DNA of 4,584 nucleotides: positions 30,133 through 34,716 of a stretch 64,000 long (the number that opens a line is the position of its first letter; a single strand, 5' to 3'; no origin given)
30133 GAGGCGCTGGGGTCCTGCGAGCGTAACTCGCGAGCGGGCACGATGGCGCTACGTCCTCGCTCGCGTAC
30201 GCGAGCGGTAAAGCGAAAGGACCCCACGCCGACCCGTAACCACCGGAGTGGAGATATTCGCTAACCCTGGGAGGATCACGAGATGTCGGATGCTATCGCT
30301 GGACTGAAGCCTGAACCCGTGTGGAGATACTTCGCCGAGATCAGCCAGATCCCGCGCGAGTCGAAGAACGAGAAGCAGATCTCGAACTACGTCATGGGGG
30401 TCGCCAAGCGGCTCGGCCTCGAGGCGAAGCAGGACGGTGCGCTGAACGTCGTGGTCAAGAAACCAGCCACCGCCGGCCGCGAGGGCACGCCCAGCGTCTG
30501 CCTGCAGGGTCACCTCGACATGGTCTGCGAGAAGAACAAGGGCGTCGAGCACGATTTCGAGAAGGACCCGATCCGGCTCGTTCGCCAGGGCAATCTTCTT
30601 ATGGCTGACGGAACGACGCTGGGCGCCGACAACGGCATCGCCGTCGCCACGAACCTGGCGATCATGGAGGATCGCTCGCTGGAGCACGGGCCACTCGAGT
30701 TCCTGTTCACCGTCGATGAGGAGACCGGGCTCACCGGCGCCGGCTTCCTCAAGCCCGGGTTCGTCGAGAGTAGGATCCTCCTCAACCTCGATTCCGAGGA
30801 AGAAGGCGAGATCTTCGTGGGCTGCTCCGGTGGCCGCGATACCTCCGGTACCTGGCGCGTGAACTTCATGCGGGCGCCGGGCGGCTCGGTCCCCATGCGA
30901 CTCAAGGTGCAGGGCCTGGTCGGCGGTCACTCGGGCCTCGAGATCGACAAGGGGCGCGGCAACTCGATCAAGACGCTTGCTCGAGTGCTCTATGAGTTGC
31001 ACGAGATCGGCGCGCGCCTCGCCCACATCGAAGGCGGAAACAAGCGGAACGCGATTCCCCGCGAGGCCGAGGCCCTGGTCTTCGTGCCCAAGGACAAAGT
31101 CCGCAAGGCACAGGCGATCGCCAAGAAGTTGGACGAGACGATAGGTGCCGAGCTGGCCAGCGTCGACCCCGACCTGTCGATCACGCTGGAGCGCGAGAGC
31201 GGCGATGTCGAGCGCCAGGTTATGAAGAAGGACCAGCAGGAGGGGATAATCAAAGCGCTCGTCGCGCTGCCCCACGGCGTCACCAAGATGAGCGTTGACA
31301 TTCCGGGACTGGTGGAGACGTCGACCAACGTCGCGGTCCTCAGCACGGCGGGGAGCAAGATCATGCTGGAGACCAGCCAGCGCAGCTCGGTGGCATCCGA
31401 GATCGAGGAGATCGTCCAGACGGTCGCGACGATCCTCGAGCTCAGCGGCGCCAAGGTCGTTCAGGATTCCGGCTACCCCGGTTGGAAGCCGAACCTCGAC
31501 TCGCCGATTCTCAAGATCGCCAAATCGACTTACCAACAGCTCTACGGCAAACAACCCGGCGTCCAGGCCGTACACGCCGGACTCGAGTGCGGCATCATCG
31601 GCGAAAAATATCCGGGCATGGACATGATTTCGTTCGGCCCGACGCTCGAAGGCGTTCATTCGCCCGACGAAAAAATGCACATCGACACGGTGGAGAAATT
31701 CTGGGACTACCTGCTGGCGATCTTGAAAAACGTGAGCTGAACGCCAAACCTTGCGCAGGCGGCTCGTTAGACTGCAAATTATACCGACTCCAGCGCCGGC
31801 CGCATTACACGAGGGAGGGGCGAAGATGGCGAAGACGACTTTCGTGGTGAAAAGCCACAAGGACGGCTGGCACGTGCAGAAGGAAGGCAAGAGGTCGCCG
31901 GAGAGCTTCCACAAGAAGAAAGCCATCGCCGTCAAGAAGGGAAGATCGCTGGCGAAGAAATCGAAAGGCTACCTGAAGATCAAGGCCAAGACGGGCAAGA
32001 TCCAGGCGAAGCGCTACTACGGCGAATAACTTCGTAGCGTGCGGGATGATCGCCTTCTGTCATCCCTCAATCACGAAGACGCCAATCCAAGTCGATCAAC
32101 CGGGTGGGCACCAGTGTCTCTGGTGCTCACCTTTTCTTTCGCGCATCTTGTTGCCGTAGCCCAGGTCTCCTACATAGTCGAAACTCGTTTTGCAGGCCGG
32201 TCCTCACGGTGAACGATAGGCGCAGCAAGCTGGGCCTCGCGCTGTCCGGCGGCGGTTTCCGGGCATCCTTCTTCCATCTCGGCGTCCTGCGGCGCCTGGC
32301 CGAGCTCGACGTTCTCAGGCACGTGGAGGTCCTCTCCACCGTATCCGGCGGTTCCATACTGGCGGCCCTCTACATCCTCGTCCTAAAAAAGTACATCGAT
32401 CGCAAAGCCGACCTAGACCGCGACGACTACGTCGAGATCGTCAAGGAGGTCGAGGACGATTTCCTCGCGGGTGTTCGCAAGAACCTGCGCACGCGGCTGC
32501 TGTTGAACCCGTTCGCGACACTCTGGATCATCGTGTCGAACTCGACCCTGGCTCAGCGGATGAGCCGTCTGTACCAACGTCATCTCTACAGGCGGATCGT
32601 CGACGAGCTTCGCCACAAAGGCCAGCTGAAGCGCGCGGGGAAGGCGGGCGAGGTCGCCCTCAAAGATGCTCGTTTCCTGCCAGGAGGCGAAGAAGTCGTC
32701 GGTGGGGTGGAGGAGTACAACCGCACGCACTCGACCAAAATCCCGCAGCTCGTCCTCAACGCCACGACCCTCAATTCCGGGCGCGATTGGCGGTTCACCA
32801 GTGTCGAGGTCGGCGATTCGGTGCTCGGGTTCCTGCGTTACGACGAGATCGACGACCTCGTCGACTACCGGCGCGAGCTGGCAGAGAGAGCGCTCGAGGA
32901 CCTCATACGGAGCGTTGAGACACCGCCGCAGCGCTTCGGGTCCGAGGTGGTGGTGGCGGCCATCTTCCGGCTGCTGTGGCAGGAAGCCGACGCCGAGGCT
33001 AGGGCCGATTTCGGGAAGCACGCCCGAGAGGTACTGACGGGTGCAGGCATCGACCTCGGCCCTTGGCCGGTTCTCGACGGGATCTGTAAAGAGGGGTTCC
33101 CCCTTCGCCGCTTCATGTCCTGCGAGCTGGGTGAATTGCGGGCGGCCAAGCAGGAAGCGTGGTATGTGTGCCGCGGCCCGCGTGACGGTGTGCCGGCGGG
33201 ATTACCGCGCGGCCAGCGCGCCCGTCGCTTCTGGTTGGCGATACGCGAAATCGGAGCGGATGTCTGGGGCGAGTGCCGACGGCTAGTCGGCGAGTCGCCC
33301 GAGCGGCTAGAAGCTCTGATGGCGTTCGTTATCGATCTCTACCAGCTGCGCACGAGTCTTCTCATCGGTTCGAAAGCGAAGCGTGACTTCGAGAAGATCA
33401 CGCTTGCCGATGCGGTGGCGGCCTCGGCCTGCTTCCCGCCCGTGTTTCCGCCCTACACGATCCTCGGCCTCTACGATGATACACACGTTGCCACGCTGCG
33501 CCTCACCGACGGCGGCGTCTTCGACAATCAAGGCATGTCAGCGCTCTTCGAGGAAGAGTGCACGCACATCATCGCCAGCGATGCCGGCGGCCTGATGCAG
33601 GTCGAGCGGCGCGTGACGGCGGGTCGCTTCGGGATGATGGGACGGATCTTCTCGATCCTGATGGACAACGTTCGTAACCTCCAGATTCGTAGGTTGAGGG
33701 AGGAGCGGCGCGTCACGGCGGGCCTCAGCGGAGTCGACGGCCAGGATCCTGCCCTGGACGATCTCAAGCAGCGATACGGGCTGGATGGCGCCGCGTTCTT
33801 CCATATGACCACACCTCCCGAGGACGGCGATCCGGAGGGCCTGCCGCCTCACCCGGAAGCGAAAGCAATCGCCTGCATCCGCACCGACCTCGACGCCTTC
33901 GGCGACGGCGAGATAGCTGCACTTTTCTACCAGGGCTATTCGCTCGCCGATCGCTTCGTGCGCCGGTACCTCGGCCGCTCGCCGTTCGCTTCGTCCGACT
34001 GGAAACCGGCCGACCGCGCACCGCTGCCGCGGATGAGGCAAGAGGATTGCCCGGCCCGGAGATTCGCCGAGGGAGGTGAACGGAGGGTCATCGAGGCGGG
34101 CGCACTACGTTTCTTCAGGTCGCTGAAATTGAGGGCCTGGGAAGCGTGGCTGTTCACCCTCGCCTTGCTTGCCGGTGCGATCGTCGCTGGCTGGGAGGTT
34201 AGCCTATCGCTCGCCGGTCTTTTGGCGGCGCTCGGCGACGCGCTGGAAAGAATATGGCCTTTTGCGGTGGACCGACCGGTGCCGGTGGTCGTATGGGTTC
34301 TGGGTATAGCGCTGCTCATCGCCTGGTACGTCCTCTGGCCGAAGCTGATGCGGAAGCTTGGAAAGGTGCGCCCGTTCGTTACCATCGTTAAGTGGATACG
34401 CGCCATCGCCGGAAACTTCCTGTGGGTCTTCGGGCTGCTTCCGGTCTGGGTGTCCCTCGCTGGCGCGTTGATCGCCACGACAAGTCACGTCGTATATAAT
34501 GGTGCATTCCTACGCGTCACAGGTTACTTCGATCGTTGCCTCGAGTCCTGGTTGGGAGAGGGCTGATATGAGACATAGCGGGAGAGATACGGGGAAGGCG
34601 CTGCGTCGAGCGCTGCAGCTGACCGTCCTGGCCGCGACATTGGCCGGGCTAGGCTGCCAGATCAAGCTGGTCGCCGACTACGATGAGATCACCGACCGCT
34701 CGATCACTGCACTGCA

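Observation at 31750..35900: Lower-GC island: patatin-like phospholipase with multi-TM C-terminus, tightly coupled to a secreted/lipoprotein-like protein and a small cytosolic protein; flanked by DUF2188 and DoxX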

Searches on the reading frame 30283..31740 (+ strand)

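Call 3: search_protein_families(library=pfam, proteins=[window:30283-31740:+], max_evalue=0.01)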
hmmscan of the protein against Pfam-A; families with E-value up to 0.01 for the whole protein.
window:30283-31740:+ (485 aa): 2 families
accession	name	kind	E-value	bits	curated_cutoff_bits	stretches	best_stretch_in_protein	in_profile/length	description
PF01546.33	Peptidase_M20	-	1.6e-16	61.3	24.6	1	73-482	1-205/206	Peptidase family M20/M25/M40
PF07687.19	M20_dimer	-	4.4e-11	43.1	21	1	210-292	4-104/107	Peptidase dimerisation domain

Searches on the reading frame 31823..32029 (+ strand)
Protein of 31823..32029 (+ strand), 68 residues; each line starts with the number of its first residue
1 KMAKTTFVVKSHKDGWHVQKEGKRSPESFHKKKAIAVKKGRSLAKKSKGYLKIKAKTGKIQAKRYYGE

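Call 3: search_protein_families(library=pfam, proteins=[window:31823-32029:+], max_evalue=0.01)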
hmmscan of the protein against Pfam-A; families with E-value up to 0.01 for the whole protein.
window:31823-32029:+ (68 aa): 1 family
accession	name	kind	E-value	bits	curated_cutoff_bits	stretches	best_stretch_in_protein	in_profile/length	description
PF09954.14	DUF2188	-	1.1e-12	48.4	22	1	7-65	2-61/62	Uncharacterized protein conserved in bacteria (DUF2188)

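Call 4: search_protein_families(library=padloc, proteins=[window:31823-32029:+], max_evalue=0.1)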
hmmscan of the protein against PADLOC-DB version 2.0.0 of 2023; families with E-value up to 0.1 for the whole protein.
window:31823-32029:+ (68 aa): 2 families
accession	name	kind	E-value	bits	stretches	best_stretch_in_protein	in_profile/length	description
PDLC04941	PDC-S16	-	3.4e-14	51.4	1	2-68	1-68/75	-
PDLC04942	PDC-S16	-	6.7e-14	50.4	1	2-68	1-68/75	-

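Call 6: search_protein_families(library=ncbifam, proteins=[window:31823-32029:+], max_evalue=0.1)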
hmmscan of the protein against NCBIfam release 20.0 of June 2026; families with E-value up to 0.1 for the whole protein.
window:31823-32029:+ (68 aa): 0 families

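Call 62: search_protein_families(library=phrogs, proteins=[window:31826-32029:+], max_evalue=0.01)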
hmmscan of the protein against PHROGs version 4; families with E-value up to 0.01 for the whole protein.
window:31826-32029:+ (67 aa): 1 family
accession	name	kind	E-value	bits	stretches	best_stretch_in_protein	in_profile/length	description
phrog_3220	-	unknown function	4.7e-14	53.4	1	1-66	1-66/74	-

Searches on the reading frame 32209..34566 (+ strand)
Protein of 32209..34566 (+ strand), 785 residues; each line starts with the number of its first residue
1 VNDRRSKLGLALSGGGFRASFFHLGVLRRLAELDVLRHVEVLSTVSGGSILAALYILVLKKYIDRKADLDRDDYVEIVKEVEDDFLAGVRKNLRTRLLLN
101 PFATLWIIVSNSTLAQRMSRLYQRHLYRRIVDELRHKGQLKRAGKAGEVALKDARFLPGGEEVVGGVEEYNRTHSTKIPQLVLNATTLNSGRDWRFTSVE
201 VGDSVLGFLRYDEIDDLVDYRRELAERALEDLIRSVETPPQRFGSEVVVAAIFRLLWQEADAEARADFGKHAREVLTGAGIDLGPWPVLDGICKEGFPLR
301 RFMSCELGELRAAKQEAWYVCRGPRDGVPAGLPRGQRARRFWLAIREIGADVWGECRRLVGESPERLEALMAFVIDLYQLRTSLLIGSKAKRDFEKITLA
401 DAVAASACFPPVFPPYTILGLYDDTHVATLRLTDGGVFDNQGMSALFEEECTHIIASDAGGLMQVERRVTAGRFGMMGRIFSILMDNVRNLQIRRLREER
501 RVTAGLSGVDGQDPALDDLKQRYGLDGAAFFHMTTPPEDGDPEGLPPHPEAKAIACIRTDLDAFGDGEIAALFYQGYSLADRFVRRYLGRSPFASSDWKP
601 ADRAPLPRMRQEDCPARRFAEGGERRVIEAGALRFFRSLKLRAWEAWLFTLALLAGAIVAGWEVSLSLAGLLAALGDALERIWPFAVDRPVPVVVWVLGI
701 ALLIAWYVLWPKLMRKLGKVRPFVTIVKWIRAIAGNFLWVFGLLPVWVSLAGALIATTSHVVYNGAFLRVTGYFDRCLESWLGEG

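Call 3: search_protein_families(library=pfam, proteins=[window:32209-34566:+], max_evalue=0.01)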
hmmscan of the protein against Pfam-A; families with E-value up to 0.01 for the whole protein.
window:32209-34566:+ (785 aa): 1 family
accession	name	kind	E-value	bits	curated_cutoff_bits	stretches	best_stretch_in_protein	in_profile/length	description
PF01734.28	Patatin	-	1.2e-20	75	27.7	2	10-125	1-93/191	Patatin-like phospholipase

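Call 4: search_protein_families(library=padloc, proteins=[window:32209-34566:+], max_evalue=0.1)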
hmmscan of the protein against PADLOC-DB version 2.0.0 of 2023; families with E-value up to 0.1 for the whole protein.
window:32209-34566:+ (785 aa): 2 families
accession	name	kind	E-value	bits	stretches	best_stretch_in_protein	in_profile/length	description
PDLC00755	Effector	-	0.0017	15.6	1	10-80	14-84/311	Phospholipase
PDLC00439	ThsA2|ThsA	-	0.06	10.7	0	665-715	20-70/282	Macro domain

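Call 6: search_protein_families(library=ncbifam, proteins=[window:32209-34566:+], max_evalue=0.1)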
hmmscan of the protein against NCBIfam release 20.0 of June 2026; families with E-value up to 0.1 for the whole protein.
window:32209-34566:+ (785 aa): 1 family
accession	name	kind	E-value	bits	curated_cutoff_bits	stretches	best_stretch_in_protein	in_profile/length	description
NF053870.1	DS2_1_antiphage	equivalog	0.019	14.3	400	0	10-80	3-73/299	anti-phage phospholipase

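Call 7: find_homologous_proteins(query=window:32209-34566:+)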
Query window:32209-34566:+ (785 aa): 4086 proteins with E <= 0.001 among 8000 candidates; the best 120 are listed.
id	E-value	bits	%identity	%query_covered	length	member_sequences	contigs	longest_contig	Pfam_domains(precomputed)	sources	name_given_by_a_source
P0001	0.0e+0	1784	100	100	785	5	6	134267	PF01734.28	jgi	jgi:predicted acylesterase/phospholipase RssA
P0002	0.0e+0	1592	88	100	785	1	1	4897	PF01734.28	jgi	jgi:predicted acylesterase/phospholipase RssA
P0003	0.0e+0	1590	89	100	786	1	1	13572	PF01734.28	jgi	jgi:predicted acylesterase/phospholipase RssA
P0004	0.0e+0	1581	88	100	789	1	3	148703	PF01734.28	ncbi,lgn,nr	ncbi:MAG: hypothetical protein GTO46_06790 [Gemmatimonadetes bacterium]|nr:hypothetical protein [Gem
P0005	0.0e+0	1532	86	100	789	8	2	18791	PF01734.28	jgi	jgi:predicted acylesterase/phospholipase RssA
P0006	0.0e+0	1522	84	100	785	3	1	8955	PF01734.28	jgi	jgi:predicted acylesterase/phospholipase RssA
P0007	0.0e+0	1497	83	100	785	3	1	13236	PF01734.28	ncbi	ncbi:MAG: patatin-like phospholipase family protein [Gemmatimonadales bacterium]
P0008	0.0e+0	1489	83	100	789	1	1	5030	PF01734.28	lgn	-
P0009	0.0e+0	1484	82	100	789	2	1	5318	PF01734.28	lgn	-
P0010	0.0e+0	1452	81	99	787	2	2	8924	PF01734.28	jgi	jgi:predicted acylesterase/phospholipase RssA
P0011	0.0e+0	1450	81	100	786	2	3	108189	PF01734.28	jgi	-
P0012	0.0e+0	1448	81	100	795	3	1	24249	PF01734.28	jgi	jgi:predicted acylesterase/phospholipase RssA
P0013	0.0e+0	1393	78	100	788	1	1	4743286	PF01734.28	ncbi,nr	ncbi:MAG: patatin-like phospholipase family protein [Gemmatimonadota bacterium]|nr:MAG: patatin-like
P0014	0.0e+0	1285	72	100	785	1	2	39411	PF01734.28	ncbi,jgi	jgi:predicted acylesterase/phospholipase RssA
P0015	0.0e+0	1155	88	72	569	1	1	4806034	PF01734.28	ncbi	ncbi:MAG: hypothetical protein JSW46_04945, partial [Gemmatimonadota bacterium]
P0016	2.5e-293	993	60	99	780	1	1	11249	PF01734.28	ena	-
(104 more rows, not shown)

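Call 9: find_related_loci(query=A1, collection=genome_contigs, flank=6000)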
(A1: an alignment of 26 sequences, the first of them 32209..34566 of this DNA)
Query A1 (785 aa) in genome_contigs; peptide patterns used: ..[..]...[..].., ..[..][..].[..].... (x = any residue, [..] = any of these).
599 stretches matched a pattern (row limit reached: there are more); 149 encode a relative of the query (tblastn E <= 1e-3); the best 80 are kept; 80 distinct loci.
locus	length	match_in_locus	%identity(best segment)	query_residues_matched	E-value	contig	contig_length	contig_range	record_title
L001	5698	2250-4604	88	1-785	0e+0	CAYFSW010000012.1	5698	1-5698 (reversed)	MAG TPA_asm: uncultured Gemmatimonadota bacterium isolate ERP108616_co1_161 genome assembly, contig: k119_1827265, whole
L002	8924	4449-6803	81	1-785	0e+0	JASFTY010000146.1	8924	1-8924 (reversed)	MAG: Gemmatimonadales bacterium isolate D1103U20metaG_sub_Bin_457 D1103U20metaG_FD_scaffold_2674_c1, whole genome shotgu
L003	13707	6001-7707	88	217-785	0e+0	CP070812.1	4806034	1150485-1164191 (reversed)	MAG: Gemmatimonadota bacterium isolate bin1194 chromosome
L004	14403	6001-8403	38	2-771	2e-155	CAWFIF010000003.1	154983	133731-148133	MAG: uncultured delta proteobacterium isolate MFD02248.bin.1.46 genome assembly, contig: contig_49874, whole genome shot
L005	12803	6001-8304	39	4-771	9e-147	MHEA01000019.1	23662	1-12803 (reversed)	MAG: Nitrospirae bacterium GWC2_57_9 gwc2_scaffold_11287, whole genome shotgun sequence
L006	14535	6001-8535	34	2-771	9e-124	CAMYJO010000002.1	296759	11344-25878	MAG: uncultured Gammaproteobacteria bacterium isolate ES_Gamma_034 genome assembly, contig: scaffold_23, whole genome sh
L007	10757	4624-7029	36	3-777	3e-118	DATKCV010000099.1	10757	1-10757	MAG TPA_asm: Gemmatimonadaceae bacterium isolate SMAG_U14455 k141_175864, whole genome shotgun sequence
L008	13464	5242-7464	38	4-763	2e-116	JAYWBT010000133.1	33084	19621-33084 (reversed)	MAG: Deltaproteobacteria bacterium isolate GL93_UP_metabinner_28_sub GL93_UP_metabinner_28_sub_132, whole genome shotgun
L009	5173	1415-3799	36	5-771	1e-115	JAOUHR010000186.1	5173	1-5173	MAG: Gemmatimonadota bacterium isolate 4_1_May_SF_Bin68 4_1_May_SF_Bin68_scaffold_8826_c1, whole genome shotgun sequence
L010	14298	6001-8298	35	5-743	2e-101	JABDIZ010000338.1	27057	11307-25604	MAG: Rhodothermaceae bacterium isolate SS_bin_10 k127_4593430, whole genome shotgun sequence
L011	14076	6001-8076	34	5-685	3e-100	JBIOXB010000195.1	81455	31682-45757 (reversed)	MAG: bacterium isolate MAG067 k127_4598601, whole genome shotgun sequence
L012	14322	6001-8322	39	6-762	2e-119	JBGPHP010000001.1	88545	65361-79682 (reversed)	MAG: Gemmatimonadota bacterium isolate OBJ_0618_7090110_355 k141_4517220_length_88545_cov_18.9690, whole genome shotgun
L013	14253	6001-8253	35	6-641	8e-99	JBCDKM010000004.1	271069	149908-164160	MAG: Bacteroidota bacterium isolate P01_H01_bin.6 k141_445455_length_271069_cov_98.8861, whole genome shotgun sequence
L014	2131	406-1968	40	7-515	6e-97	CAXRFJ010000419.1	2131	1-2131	MAG: Rubrivirga sp. isolate CJ05B_8.35 genome assembly, contig: k141_1037876, whole genome shotgun sequence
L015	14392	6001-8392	40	5-771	3e-100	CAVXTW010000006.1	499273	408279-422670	MAG: uncultured delta proteobacterium isolate MFD04935.bin.2.27 genome assembly, contig: contig_1935, whole genome shotg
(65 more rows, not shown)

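Call 45: search_solved_structures(query=A1, max_evalue=0.01)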
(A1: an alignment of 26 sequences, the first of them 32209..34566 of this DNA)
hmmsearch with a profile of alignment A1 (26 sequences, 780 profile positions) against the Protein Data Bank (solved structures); distinct sequences matched with E-value up to 0.01: 1.
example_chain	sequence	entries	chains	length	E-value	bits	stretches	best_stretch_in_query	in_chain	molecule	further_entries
5fqu_A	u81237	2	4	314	0.00025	22.8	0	7-58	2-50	PATATIN-LIKE PROTEIN, PLPD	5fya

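Call 57: find_encoding_contigs(protein=P0013, flank=7000, max_places=1)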
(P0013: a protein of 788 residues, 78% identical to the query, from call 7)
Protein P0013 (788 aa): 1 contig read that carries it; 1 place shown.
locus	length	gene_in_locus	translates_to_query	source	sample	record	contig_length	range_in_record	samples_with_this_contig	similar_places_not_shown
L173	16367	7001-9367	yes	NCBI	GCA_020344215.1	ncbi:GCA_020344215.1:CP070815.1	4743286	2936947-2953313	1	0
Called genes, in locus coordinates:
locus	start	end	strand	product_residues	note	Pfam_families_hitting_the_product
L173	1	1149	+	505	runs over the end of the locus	PF05036:SPOR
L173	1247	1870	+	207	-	PF13505:OMP_b-brl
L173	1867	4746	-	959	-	PF00069:Pkinase, PF07714:PK_Tyr_Ser-Thr, PF14531:Kinase-like (weak), PF02368:Big_2, PF02369:Big_1 (faint), PF22359:Big-like (faint), PF26182:Ig_NUP210_5th (faint), PF02368:Big_2, +1 more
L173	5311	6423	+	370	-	PF25390:WD40_RLD, PF13540:RCC1_2 (weak), PF00415:RCC1, PF25384:Alsin_RLD (faint), PF13540:RCC1_2, PF00415:RCC1, PF13540:RCC1_2, PF00415:RCC1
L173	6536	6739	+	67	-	PF09954:DUF2188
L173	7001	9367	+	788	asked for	PF01734:Patatin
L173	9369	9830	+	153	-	-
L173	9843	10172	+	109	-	-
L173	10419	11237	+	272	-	PF01209:Ubie_methyltran (weak), PF13489:Methyltransf_23, PF13847:Methyltransf_31 (weak), PF08241:Methyltransf_11, PF08242:Methyltransf_12, PF13649:Methyltransf_25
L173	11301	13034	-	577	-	PF00587:tRNA-synt_2b, PF04073:tRNA_edit, PF03129:HGTP_anticodon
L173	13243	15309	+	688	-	PF00456:Transketolase_N, PF02779:Transket_pyr, PF22613:Transketolase_C_1, PF02780:Transketolase_C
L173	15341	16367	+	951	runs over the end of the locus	PF00923:TAL_FSA, PF00342:PGI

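Call 58: find_encoding_contigs(protein=P0014, flank=7000, max_places=1)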
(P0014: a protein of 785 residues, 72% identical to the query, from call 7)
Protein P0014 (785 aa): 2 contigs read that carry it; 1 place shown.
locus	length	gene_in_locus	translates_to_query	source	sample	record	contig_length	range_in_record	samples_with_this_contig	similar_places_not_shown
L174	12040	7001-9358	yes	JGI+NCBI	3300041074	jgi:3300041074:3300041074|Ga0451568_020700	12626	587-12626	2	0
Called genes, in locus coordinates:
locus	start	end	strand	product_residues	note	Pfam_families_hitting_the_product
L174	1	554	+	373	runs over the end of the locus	-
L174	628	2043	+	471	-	PF12741:SusD-like, PF12771:SusD-like_2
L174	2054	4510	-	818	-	PF12704:MacB_PCD, PF02687:FtsX, PF12704:MacB_PCD, PF02687:FtsX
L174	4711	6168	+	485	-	PF01546:Peptidase_M20, PF07687:M20_dimer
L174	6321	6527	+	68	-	PF09954:DUF2188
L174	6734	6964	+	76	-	PF09954:DUF2188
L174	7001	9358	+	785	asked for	PF01734:Patatin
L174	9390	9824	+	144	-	-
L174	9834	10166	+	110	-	-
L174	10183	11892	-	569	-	PF00587:tRNA-synt_2b, PF04073:tRNA_edit, PF03129:HGTP_anticodon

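Call 59: find_encoding_contigs(protein=P0004, flank=7000, max_places=1)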
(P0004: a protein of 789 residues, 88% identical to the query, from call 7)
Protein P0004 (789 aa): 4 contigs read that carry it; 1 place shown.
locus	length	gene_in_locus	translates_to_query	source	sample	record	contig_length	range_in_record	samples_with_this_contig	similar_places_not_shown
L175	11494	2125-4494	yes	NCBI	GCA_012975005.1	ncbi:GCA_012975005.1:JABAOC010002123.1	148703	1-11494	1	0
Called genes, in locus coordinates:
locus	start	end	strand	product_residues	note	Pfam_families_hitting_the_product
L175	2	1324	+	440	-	?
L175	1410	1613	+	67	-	PF09954:DUF2188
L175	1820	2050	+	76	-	PF09954:DUF2188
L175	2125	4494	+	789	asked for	PF01734:Patatin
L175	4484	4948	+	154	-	-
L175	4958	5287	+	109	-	-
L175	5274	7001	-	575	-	PF00587:tRNA-synt_2b, PF04073:tRNA_edit, PF03129:HGTP_anticodon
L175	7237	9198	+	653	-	PF00456:Transketolase_N, PF02779:Transket_pyr, PF02780:Transketolase_C, PF22613:Transketolase_C_1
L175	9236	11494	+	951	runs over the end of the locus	PF00923:TAL_FSA, PF00342:PGI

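Call 62: search_protein_families(library=phrogs, proteins=[window:32209-34566:+], max_evalue=0.01)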
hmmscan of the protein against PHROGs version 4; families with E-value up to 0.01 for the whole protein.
window:32209-34566:+ (785 aa): 0 families
